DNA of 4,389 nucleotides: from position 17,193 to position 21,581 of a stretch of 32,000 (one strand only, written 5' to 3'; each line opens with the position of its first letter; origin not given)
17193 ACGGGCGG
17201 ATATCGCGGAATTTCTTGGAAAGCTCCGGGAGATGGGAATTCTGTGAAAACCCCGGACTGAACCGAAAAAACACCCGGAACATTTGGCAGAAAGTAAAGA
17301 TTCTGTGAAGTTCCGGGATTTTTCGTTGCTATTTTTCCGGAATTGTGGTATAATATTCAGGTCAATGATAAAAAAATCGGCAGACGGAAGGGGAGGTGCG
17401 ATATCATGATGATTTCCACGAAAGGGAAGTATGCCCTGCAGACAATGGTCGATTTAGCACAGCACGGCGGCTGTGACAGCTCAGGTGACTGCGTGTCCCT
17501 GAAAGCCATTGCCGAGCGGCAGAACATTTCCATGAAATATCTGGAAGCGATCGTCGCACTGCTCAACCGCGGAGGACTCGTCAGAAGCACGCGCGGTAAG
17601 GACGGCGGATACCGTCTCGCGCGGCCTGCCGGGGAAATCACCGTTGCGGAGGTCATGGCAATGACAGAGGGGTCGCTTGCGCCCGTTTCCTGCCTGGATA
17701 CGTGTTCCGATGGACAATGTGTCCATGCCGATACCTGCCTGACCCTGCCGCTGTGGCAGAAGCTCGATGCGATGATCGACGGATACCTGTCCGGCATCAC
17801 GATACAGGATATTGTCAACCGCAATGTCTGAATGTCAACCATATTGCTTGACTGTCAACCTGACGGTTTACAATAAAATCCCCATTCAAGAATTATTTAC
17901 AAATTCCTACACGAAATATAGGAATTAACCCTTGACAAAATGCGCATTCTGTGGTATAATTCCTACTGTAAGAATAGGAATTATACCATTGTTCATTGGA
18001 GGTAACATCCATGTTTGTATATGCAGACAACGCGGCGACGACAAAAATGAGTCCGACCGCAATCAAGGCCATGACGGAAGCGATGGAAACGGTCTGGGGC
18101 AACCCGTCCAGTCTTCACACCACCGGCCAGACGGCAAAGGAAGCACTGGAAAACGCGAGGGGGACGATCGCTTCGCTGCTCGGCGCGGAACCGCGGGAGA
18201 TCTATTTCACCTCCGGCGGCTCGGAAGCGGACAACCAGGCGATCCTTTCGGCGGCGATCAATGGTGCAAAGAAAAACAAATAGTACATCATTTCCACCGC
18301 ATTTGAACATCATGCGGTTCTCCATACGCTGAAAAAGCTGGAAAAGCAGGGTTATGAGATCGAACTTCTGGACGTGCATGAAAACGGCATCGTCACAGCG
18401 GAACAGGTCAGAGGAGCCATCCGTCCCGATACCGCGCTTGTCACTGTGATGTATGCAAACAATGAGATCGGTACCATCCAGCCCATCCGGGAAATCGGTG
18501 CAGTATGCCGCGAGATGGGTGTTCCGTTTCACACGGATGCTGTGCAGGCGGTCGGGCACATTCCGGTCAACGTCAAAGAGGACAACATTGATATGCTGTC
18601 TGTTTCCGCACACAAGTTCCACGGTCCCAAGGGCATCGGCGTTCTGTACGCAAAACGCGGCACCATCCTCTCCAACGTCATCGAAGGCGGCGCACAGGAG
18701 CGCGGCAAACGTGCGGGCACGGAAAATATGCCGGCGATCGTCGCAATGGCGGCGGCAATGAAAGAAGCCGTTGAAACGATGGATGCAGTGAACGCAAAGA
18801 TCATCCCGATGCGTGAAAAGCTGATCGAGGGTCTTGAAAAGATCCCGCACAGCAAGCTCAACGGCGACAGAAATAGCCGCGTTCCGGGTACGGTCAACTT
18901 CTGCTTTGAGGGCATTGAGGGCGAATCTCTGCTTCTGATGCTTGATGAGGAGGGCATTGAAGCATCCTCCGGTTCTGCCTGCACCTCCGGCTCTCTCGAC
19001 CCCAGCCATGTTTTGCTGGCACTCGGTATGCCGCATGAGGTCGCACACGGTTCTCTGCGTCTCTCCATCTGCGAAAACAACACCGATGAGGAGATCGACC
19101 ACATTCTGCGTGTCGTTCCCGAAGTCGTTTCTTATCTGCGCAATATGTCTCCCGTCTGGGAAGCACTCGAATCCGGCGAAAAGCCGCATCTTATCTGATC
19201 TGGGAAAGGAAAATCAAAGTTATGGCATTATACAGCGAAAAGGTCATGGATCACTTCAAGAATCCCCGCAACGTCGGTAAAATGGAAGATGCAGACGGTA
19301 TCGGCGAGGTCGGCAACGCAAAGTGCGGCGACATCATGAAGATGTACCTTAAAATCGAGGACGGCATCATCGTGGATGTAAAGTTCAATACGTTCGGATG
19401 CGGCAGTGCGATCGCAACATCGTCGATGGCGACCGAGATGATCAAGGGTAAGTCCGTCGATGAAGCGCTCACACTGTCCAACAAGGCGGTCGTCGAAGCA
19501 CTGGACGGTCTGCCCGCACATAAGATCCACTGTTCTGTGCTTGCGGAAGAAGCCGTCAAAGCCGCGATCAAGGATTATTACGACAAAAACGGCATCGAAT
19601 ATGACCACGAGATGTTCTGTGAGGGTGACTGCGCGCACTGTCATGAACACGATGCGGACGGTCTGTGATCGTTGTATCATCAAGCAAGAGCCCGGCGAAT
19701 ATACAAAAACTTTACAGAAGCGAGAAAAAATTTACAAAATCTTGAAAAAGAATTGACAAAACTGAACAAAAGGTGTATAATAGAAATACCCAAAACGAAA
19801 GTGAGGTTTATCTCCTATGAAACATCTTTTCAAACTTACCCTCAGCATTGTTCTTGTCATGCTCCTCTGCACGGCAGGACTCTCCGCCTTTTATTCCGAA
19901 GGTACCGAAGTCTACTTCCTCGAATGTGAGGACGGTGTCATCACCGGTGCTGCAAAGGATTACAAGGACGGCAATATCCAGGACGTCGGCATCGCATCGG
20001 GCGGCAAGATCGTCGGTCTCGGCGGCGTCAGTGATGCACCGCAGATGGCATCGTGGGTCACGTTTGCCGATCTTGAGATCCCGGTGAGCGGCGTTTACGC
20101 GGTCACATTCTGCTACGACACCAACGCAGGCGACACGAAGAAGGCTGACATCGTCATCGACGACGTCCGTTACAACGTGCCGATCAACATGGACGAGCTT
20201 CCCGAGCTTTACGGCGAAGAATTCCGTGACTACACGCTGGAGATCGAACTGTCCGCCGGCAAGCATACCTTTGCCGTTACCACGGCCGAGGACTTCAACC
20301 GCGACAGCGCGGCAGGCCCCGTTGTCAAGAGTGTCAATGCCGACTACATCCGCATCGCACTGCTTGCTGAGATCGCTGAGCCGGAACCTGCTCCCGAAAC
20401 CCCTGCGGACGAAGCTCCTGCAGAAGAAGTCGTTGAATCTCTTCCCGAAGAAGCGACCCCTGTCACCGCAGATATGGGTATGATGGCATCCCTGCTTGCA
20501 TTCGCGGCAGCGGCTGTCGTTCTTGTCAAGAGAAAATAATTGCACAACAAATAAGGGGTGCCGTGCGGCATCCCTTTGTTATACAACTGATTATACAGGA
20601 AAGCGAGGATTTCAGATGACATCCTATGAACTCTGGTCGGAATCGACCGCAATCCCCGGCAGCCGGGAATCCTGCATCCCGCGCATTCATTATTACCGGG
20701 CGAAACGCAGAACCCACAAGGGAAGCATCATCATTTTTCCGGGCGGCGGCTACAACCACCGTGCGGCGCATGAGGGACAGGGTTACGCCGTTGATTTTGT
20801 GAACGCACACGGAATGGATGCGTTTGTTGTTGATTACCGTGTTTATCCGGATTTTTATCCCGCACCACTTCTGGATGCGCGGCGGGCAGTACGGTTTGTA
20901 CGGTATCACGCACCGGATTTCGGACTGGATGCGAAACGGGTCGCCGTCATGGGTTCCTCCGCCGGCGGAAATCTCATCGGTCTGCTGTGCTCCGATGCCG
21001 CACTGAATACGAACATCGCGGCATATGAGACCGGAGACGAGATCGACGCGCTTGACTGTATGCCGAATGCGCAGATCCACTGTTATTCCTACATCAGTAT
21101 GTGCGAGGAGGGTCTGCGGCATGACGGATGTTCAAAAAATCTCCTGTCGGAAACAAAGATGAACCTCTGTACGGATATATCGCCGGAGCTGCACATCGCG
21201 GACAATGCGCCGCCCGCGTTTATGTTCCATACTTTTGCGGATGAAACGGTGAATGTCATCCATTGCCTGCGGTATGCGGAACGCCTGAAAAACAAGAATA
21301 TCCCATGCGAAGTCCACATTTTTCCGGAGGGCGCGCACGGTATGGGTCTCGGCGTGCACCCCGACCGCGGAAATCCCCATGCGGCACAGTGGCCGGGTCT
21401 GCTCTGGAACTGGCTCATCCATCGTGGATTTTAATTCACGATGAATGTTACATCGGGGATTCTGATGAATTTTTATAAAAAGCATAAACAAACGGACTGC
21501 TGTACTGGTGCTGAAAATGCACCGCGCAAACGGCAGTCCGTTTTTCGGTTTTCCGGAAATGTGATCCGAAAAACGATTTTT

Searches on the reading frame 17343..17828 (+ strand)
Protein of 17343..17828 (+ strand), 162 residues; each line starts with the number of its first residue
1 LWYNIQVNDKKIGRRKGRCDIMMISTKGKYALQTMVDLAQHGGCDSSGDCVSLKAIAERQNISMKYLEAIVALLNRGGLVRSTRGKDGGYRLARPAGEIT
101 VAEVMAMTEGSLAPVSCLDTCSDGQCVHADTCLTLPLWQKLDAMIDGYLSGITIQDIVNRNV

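Call 50: search_protein_families(library=pfam, proteins=[window:17343-17828:+], max_evalue=0.001)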
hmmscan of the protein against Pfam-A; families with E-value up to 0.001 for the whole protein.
window:17343-17828:+ (162 aa): 1 family
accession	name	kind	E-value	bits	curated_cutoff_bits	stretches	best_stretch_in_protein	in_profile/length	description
PF02082.26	Rrf2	-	6.7e-36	123.8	30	1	24-159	1-131/132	Iron-dependent Transcriptional regulator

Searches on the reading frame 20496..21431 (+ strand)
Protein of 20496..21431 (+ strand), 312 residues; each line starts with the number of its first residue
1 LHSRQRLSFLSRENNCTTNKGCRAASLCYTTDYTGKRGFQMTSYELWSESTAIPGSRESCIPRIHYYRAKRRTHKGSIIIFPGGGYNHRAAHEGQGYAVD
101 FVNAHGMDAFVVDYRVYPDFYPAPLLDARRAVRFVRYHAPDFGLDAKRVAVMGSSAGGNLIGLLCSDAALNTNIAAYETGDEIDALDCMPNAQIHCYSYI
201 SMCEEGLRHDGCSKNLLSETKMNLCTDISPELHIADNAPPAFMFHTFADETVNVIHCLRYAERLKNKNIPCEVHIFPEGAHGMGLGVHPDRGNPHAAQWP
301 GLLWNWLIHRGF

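Call 50: search_protein_families(library=pfam, proteins=[window:20496-21431:+], max_evalue=0.001)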
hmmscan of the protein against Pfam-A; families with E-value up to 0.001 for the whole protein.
window:20496-21431:+ (312 aa): 4 families
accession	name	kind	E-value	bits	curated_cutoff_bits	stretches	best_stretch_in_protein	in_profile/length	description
PF20434.5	BD-FAE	-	2.3e-21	76.7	26.8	1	67-257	5-208/215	BD-FAE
PF07859.19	Abhydrolase_3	-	4.5e-15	56.4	25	1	79-282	2-207/210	alpha/beta hydrolase fold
PF00326.27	Peptidase_S9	-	5.1e-10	39.6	22.6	1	222-284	129-190/213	Prolyl oligopeptidase family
PF00135.34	COesterase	-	9.3e-06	25.3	27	1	125-165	161-201/515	Carboxylesterase family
